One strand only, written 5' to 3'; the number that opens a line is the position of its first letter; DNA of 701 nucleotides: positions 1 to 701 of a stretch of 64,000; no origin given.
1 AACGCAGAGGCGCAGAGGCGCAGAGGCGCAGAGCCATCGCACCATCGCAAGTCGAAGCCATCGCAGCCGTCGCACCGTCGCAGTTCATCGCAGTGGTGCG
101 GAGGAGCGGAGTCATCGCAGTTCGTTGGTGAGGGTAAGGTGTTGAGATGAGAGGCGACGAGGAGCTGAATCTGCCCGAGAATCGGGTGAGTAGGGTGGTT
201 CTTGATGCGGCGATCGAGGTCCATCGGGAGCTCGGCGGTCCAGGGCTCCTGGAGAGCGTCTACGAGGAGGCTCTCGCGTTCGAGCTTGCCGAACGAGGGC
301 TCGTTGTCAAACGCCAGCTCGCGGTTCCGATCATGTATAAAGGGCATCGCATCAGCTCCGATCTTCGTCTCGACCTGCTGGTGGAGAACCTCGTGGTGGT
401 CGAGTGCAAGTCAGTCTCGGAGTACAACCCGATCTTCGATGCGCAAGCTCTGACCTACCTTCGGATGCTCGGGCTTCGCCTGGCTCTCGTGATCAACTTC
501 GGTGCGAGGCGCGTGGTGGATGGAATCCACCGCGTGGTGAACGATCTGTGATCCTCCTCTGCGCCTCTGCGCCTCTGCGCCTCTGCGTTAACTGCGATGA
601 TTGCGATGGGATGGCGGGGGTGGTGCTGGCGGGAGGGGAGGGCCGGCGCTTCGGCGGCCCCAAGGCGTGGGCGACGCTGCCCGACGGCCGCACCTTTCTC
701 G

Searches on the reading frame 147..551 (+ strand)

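Call 91: search_protein_families(library=pfam, proteins=[window:147-551:+], max_evalue=0.00001)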
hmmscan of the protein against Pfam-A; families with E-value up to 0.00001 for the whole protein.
window:147-551:+ (134 aa): 1 family
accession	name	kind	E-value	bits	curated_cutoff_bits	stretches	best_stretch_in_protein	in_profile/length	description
PF13366.12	PDDEXK_3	-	8.1e-36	123.4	22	1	13-130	2-117/117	PD-(D/E)XK nuclease superfamily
